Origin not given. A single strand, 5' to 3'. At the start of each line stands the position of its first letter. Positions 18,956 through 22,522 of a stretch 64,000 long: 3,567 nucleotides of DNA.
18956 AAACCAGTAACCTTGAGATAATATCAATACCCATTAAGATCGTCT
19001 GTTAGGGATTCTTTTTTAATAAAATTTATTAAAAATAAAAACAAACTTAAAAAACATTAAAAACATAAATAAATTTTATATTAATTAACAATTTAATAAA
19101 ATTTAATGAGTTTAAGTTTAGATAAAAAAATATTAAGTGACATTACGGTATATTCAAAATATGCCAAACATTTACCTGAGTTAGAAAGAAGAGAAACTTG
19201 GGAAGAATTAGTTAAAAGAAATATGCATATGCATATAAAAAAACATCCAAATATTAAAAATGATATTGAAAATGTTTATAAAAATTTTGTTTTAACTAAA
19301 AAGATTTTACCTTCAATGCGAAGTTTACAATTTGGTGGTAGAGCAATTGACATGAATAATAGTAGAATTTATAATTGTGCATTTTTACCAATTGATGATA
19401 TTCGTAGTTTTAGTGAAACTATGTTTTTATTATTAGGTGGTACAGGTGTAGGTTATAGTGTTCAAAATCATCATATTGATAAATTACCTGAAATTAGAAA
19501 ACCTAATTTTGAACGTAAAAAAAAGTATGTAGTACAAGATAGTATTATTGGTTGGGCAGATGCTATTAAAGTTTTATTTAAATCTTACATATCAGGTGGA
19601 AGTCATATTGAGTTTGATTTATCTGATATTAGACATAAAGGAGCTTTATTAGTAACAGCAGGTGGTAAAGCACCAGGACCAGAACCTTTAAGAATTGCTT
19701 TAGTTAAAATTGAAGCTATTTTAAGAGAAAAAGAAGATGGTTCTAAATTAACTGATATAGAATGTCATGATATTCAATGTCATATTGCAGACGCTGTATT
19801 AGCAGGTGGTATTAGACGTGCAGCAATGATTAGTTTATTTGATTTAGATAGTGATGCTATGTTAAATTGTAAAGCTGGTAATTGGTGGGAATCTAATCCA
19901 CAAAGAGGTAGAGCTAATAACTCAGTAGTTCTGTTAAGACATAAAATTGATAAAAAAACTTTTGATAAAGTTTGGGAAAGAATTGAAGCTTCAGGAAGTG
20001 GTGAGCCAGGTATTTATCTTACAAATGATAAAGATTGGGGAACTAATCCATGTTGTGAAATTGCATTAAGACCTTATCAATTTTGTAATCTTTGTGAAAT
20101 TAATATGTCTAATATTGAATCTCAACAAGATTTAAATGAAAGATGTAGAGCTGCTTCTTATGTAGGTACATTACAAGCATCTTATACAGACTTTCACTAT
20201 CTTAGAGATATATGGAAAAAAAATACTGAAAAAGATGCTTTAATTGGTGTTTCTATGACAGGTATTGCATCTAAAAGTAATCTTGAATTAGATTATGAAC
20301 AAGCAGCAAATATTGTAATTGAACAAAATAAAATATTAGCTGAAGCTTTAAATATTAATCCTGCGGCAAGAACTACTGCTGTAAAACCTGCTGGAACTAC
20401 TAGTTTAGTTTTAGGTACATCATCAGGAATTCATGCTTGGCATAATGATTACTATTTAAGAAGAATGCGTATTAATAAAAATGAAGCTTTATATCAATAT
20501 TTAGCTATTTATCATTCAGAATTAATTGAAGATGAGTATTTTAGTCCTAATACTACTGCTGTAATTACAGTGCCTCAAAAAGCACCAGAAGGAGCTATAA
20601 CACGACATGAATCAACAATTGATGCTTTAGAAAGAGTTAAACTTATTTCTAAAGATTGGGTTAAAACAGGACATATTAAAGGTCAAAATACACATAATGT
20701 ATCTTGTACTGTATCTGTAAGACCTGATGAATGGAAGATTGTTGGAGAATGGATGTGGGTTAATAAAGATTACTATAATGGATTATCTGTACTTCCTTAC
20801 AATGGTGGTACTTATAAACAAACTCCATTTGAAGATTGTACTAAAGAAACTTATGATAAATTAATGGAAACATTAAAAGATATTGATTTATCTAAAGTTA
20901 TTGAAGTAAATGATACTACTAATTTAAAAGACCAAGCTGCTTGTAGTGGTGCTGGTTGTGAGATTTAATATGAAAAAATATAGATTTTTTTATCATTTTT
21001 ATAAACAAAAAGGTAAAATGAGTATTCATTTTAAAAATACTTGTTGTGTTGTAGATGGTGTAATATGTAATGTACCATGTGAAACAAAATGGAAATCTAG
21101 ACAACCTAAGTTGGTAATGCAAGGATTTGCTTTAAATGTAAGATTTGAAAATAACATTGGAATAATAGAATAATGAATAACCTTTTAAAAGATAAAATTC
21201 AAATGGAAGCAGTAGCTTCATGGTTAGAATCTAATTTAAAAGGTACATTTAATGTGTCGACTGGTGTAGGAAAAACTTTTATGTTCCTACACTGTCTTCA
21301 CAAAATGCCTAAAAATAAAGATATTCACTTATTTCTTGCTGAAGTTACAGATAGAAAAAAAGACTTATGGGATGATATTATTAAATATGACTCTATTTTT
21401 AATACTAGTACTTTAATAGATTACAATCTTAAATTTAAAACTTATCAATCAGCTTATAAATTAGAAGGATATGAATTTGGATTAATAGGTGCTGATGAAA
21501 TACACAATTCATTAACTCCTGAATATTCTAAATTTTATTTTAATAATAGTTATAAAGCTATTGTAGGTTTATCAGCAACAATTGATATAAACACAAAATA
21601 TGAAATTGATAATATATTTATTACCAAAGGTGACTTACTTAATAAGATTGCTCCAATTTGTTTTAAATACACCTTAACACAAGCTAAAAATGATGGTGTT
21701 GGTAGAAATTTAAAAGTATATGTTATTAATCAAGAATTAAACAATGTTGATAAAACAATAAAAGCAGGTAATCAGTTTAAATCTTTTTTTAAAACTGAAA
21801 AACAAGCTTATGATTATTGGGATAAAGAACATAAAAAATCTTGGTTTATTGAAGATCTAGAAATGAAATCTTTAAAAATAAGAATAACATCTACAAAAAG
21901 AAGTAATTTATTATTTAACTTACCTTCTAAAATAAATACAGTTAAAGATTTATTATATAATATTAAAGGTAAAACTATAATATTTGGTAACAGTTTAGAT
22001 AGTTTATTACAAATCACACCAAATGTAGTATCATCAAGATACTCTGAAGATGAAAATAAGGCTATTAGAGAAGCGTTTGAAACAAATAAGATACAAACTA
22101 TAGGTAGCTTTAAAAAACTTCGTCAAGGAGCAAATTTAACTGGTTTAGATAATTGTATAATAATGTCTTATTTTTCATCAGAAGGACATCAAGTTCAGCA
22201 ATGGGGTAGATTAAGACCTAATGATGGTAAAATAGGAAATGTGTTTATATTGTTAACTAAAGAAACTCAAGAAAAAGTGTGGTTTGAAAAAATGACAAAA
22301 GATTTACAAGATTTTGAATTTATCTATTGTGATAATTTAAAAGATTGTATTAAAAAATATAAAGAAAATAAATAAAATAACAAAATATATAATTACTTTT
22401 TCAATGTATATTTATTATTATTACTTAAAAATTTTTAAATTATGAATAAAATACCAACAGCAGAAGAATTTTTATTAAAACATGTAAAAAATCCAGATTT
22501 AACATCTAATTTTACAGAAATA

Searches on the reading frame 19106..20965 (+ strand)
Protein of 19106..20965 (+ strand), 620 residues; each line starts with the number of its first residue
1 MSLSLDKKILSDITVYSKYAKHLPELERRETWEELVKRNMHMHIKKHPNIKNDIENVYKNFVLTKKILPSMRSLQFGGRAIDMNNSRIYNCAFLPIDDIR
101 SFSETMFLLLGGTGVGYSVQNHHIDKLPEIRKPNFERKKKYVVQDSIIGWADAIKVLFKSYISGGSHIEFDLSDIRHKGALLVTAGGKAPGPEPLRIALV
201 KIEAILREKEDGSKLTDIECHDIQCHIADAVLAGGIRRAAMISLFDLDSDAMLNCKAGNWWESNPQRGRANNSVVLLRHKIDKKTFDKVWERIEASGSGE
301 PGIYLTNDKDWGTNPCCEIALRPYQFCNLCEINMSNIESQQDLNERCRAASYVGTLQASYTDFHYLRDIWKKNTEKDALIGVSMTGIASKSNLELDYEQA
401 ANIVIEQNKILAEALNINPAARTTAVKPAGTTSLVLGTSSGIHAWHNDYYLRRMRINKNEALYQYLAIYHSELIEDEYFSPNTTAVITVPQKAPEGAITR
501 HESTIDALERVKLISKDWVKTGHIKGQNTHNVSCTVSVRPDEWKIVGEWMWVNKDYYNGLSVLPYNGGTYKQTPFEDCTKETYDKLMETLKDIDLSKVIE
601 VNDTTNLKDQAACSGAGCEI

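Call 26: search_protein_families(library=pfam, proteins=[window:19106-20965:+], max_evalue=0.001)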
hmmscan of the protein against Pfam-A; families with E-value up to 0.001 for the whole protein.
window:19106-20965:+ (620 aa): 2 families
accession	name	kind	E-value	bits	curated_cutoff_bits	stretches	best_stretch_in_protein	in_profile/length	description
PF02867.20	Ribonuc_red_lgC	-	8.7e-09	35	23.9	0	313-389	209-293/523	Ribonucleotide reductase, barrel domain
PF21995.1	RNR-II_ins_dom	-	0.00028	21.5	27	1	141-206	37-107/107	B12-dependent ribonucleotide reductase, insertion domain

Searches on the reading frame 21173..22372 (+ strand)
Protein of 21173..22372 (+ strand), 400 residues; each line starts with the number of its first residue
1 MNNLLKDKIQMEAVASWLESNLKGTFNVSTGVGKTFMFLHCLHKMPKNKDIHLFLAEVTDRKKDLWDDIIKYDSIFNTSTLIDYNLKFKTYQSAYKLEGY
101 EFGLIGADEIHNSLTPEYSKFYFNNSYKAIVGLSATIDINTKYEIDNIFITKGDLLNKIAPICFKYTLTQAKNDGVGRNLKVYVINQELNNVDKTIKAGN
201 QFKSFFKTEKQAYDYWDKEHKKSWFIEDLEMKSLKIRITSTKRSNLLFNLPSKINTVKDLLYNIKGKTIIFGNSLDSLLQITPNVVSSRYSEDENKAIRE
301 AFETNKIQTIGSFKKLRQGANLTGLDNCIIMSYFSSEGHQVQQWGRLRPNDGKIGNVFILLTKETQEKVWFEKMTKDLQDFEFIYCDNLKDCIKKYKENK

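Call 26: search_protein_families(library=pfam, proteins=[window:21173-22372:+], max_evalue=0.001)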
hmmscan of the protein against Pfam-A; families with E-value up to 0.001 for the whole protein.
window:21173-22372:+ (400 aa): 2 families
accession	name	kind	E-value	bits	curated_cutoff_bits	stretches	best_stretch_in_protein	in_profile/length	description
PF04851.21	ResIII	-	1.3e-08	35.4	22.5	1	8-137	6-162/164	Type III restriction enzyme, res subunit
PF00271.37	Helicase_C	-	0.00015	22.4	23.5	1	253-346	2-105/110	Helicase conserved C-terminal domain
